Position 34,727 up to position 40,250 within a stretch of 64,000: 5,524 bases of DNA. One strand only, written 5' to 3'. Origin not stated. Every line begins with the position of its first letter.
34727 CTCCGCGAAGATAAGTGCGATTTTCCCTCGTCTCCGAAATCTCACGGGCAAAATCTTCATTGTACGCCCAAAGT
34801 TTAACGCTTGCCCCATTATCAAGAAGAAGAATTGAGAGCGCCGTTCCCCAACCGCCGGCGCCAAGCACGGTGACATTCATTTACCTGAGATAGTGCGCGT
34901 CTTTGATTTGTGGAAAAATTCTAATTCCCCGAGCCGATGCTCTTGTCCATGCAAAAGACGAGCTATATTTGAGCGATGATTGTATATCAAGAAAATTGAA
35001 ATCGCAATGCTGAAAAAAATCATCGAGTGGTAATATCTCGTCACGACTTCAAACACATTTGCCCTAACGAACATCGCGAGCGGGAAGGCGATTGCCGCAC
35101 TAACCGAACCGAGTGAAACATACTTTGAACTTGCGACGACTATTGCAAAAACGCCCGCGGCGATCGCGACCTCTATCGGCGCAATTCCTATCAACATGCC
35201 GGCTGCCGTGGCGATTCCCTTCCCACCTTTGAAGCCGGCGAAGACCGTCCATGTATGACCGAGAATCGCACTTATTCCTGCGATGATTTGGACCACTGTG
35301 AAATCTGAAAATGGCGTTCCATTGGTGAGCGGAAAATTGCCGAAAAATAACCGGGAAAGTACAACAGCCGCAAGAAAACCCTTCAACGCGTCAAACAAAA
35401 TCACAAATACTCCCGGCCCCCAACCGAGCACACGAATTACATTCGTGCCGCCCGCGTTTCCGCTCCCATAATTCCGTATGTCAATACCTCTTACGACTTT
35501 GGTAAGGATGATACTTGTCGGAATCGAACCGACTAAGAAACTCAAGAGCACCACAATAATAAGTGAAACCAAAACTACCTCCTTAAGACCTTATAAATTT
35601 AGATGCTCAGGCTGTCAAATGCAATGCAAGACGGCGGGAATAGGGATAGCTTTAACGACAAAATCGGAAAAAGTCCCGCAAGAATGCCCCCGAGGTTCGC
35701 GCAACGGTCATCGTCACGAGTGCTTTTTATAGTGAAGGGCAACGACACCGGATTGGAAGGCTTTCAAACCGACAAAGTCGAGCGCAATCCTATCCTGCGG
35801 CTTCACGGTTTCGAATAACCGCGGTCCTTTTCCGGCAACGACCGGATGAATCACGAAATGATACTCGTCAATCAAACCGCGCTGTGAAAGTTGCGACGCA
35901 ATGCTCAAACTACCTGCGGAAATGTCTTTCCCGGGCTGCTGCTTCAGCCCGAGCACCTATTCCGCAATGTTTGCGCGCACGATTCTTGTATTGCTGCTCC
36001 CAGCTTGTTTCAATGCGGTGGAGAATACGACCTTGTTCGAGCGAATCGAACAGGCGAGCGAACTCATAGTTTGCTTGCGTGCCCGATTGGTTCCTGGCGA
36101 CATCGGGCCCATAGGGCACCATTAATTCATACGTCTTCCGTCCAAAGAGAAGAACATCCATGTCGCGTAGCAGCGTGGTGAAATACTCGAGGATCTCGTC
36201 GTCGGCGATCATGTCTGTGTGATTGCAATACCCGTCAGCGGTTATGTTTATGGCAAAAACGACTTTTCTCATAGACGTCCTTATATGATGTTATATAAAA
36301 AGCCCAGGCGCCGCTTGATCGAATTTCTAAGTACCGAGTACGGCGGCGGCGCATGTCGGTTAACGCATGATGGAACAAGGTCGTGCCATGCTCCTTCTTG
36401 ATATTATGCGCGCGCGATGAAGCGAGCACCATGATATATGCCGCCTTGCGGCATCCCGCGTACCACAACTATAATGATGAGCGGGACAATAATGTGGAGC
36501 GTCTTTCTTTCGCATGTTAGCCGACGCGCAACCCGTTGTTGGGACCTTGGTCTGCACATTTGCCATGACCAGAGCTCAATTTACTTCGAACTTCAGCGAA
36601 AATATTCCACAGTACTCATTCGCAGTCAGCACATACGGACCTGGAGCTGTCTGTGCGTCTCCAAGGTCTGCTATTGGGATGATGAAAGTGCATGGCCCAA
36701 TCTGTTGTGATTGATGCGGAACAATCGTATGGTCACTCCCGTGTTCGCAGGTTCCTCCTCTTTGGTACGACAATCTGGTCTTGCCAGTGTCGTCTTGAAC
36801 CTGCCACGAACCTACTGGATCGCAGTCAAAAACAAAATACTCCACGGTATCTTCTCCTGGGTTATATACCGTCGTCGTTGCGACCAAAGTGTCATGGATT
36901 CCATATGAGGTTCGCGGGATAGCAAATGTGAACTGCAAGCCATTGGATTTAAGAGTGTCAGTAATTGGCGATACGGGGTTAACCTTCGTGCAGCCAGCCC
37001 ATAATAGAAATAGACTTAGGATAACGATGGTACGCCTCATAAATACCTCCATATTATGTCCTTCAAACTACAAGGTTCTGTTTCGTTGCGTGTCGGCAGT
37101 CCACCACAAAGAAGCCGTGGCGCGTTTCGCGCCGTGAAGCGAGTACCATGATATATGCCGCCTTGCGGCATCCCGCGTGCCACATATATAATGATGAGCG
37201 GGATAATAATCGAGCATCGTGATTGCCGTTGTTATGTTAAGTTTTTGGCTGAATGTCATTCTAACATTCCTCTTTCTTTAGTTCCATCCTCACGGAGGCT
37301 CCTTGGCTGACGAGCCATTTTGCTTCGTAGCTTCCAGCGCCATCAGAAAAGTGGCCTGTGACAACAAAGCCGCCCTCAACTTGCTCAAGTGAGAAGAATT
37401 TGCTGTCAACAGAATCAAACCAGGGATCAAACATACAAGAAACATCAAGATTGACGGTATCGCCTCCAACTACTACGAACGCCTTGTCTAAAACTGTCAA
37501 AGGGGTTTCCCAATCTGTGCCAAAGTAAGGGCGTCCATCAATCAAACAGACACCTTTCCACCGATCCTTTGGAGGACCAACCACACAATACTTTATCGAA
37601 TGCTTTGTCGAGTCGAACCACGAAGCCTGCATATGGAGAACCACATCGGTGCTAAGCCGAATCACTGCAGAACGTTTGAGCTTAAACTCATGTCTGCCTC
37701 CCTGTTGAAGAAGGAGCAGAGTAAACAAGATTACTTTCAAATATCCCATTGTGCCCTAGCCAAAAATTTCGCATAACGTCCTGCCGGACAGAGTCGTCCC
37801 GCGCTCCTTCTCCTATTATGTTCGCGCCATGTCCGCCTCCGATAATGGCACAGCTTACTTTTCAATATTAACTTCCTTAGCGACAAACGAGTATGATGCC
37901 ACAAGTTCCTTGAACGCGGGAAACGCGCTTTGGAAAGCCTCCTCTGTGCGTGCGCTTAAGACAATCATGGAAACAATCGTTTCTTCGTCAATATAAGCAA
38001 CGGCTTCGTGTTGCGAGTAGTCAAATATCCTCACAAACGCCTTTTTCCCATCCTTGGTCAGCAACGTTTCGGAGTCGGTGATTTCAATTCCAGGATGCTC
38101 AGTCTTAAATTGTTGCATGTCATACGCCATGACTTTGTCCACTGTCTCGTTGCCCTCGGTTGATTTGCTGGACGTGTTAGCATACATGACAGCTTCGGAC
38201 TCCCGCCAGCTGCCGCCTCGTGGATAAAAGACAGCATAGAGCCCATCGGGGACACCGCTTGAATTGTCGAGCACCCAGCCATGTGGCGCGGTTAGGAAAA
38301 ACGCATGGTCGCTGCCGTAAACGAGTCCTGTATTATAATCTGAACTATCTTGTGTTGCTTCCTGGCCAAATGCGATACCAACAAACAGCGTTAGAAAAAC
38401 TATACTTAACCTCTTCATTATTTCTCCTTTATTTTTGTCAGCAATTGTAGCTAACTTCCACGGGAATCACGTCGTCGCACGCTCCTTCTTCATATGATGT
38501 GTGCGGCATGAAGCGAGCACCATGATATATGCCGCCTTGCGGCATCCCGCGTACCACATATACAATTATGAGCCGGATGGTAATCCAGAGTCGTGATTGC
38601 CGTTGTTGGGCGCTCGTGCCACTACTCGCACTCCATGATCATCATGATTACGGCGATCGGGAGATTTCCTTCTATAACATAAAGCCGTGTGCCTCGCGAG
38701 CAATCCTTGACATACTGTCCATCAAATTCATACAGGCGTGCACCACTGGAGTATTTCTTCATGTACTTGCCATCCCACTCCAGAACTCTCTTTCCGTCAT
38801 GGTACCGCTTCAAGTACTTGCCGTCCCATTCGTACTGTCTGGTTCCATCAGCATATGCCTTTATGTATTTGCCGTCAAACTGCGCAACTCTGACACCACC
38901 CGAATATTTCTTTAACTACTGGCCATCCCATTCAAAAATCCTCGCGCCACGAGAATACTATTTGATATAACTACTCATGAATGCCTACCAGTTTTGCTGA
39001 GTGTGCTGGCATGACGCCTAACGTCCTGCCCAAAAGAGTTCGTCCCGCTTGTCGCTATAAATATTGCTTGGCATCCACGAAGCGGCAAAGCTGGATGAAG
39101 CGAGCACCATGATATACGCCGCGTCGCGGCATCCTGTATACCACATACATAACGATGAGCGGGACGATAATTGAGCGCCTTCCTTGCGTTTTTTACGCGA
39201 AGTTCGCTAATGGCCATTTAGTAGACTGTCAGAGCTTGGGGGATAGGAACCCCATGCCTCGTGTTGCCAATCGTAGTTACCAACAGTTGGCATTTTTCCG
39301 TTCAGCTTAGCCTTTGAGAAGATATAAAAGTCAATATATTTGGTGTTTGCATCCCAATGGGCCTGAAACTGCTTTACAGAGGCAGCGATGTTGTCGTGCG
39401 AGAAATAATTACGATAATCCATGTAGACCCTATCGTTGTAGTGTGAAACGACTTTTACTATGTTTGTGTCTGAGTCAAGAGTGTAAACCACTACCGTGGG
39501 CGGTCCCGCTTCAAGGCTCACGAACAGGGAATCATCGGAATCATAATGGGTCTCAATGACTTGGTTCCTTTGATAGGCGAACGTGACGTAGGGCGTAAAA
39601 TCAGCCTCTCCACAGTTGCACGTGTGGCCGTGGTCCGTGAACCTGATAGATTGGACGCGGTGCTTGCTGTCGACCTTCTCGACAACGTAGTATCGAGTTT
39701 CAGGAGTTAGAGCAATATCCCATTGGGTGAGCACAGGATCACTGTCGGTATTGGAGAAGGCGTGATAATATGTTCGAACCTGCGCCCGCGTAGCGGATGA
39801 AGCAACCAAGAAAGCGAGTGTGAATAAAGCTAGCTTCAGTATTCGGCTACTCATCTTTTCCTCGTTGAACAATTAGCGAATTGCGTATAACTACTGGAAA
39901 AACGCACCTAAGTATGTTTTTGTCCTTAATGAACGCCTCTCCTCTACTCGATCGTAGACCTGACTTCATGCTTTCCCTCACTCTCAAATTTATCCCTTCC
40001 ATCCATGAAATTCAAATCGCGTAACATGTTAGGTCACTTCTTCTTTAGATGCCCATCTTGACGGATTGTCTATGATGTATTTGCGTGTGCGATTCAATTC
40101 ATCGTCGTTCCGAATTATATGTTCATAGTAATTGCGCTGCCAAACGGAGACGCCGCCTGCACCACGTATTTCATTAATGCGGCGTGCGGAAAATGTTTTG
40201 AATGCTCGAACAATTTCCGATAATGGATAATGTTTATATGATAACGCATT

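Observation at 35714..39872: Integron-cassette-like (or BIME-like) array: six small co-oriented ORFs separated by modular palindromic spacers with RYYYAAC / GTTRRRY-like end boxes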

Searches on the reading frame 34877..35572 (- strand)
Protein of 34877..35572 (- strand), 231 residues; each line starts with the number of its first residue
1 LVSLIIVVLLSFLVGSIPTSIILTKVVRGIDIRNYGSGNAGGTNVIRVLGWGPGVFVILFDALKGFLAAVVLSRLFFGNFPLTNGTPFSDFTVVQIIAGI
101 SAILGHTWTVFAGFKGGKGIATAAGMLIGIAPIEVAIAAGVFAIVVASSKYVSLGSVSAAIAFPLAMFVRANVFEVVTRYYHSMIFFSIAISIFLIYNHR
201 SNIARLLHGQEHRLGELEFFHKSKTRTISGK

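Call 18: find_encoding_contigs(protein=window:34877-35572:-, flank=10000, max_places=10)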
Protein window:34877-35572:- (231 aa): 4 contigs read that carry it; 4 places shown.
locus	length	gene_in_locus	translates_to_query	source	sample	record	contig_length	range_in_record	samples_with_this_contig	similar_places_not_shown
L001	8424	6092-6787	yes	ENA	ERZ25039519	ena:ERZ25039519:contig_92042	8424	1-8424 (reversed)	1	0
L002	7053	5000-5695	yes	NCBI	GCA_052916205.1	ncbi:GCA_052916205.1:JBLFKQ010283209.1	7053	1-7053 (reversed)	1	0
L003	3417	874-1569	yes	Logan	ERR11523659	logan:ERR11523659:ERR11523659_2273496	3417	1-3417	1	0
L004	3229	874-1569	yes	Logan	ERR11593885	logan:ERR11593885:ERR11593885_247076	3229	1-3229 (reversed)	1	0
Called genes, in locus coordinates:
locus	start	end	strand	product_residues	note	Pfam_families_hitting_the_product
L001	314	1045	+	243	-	-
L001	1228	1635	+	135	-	PF01797:Y1_Tnp (faint)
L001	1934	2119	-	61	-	-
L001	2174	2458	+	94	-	-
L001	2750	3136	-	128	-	-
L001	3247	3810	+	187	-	-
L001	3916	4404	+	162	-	-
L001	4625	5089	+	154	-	-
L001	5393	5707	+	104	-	-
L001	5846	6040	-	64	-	-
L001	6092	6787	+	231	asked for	PF02660:G3P_acyltransf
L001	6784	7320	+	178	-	PF01210:NAD_Gly3P_dh_N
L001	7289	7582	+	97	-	PF07479:NAD_Gly3P_dh_C, PF20618:GPD_NAD_C_bact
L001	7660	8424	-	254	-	?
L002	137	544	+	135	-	PF01797:Y1_Tnp (faint)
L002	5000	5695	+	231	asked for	PF02660:G3P_acyltransf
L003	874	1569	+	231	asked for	PF02660:G3P_acyltransf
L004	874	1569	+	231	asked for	PF02660:G3P_acyltransf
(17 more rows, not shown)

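Call 32: find_related_loci(query=window:34877-35572:-, collection=genome_contigs, flank=10000)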
Query window:34877-35572:- (231 aa) in genome_contigs; peptide patterns used: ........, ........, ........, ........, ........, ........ (x = any residue, [..] = any of these).
599 stretches matched a pattern (row limit reached: there are more); 433 encode a relative of the query (tblastn E <= 1e-3); the best 80 are kept; 80 distinct loci.
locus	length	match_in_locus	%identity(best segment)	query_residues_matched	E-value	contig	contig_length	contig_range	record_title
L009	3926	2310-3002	90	1-231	1e-138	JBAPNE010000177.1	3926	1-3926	MAG: Candidatus Kryptoniota bacterium isolate MFD01124_ilm_asm_bin8 k127_306370, whole genome shotgun sequence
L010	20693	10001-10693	87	1-231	7e-132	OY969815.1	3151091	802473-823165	MAG: uncultured Bacteroidetes bacterium isolate MFD01188.bin.c.1 genome assembly, chromosome: 1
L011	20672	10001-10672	87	1-224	4e-127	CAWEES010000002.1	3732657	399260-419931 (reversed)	MAG: uncultured Bacteroidetes bacterium isolate MFD01188.bin.1.46 genome assembly, contig: contig_4108, whole genome sho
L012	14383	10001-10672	87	1-224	6e-127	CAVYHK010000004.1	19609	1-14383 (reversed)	MAG: uncultured Bacteroidetes bacterium isolate MFD03726.bin.1.238 genome assembly, contig: contig_103905, whole genome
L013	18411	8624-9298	85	1-225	9e-127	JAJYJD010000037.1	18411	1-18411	MAG: Bacteroidetes bacterium isolate DBS2-1.bin144 NODE_5399_length_18411_cov_1.966255, whole genome shotgun sequence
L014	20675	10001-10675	85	1-225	7e-125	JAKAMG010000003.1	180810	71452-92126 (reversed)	MAG: Bacteroidetes bacterium isolate WY5.bin159 NODE_102_length_180810_cov_14.591793, whole genome shotgun sequence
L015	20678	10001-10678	84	1-226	2e-124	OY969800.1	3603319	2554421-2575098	MAG: uncultured Bacteroidetes bacterium isolate MFD01476.bin.1.32 genome assembly, chromosome: 1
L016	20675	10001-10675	83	1-225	1e-122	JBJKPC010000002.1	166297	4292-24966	MAG: Candidatus Kryptoniota bacterium isolate Bin_110 S1Ck127_155761_flag_0_multi_20.7689_len_166297, whole genome shotg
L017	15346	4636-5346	87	1-231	3e-122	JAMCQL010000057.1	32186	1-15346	MAG: Bacteroidetes bacterium isolate FK_Sedi_A_Bin.46 NODE_2755_length_32186_cov_244.166, whole genome shotgun sequence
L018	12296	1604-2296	81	1-231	5e-121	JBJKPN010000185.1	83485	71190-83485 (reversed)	MAG: Candidatus Kryptoniota bacterium isolate Bin_123 S1Ck127_1707041_flag_0_multi_17.7225_len_83485, whole genome shotg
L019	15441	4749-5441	81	1-231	5e-121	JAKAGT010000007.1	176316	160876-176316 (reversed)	MAG: Bacteroidetes bacterium isolate WY2.bin60 NODE_96_length_176316_cov_6.159079, whole genome shotgun sequence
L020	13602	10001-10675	82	1-225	6e-121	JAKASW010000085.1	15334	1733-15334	MAG: Bacteroidetes bacterium isolate YP1.bin85 NODE_3125_length_15334_cov_1.243112, whole genome shotgun sequence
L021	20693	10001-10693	80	1-231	1e-120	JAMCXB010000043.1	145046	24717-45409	MAG: Bacteroidetes bacterium isolate FK_Sedi_B_Bin.45 NODE_135_length_145046_cov_7.54548, whole genome shotgun sequence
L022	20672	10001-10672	82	1-224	8e-120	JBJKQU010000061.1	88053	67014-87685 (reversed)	MAG: Candidatus Kryptoniota bacterium isolate Bin_42 S1Ck127_3774700_flag_0_multi_8.9604_len_88053, whole genome shotgun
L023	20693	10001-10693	83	1-231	2e-119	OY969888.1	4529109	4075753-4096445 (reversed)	MAG: uncultured Bacteroidetes bacterium isolate MFD03726.bin.c.9 genome assembly, chromosome: 1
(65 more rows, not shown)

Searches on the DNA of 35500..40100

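Call 21: search_rna_families(source=window, start=35500, end=40100, threshold=evalue, max_evalue=10, show_alignments=3)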
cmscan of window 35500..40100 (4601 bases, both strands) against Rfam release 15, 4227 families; matches with E-value up to 10: 1.
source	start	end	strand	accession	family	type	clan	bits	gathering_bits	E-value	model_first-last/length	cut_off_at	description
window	39211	39300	+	RF00378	Qrr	Gene; sRNA;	-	19.6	50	3.8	1-108/108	no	Qrr RNA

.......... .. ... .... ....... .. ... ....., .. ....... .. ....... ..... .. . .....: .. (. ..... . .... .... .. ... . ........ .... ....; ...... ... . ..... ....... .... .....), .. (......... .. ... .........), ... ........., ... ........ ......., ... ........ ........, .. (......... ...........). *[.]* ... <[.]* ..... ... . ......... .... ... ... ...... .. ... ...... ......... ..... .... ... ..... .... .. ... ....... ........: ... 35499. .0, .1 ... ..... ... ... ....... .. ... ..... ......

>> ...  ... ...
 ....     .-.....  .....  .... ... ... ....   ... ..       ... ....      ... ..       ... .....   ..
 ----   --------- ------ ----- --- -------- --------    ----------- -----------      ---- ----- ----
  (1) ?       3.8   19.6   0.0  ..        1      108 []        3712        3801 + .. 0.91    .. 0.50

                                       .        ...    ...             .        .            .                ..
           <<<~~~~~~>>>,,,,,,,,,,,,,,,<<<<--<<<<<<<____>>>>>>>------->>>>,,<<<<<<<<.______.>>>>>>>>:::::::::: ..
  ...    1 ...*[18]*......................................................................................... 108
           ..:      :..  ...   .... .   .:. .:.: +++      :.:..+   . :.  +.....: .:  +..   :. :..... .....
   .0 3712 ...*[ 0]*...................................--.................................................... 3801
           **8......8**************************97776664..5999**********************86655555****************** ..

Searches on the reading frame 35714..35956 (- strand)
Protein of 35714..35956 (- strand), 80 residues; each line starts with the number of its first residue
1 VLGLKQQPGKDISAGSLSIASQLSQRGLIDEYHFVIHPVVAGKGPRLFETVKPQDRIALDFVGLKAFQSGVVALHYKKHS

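Call 13: search_protein_families(library=pfam, proteins=[window:35714-35956:-], max_evalue=0.01)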
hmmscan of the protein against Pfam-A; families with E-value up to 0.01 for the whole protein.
window:35714-35956:- (80 aa): 1 family
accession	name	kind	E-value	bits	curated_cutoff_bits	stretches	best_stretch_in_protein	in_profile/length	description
PF01872.23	RibD_C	-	2e-10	41.2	24.1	1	4-72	127-196/197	RibD C-terminal domain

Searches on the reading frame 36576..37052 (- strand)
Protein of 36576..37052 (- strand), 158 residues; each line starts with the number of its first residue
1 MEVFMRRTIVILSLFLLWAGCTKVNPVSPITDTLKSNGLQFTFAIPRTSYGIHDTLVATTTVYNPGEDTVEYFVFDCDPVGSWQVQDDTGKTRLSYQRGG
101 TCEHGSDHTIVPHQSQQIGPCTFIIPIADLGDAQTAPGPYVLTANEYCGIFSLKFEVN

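Call 13: search_protein_families(library=pfam, proteins=[window:36576-37052:-], max_evalue=0.01)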
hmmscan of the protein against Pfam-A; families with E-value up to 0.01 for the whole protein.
window:36576-37052:- (158 aa): 0 families

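Call 95: search_protein_families(library=ncbifam, proteins=[window:36576-37052:-], max_evalue=0.001)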
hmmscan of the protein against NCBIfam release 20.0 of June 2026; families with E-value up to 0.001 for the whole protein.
window:36576-37052:- (158 aa): 0 families
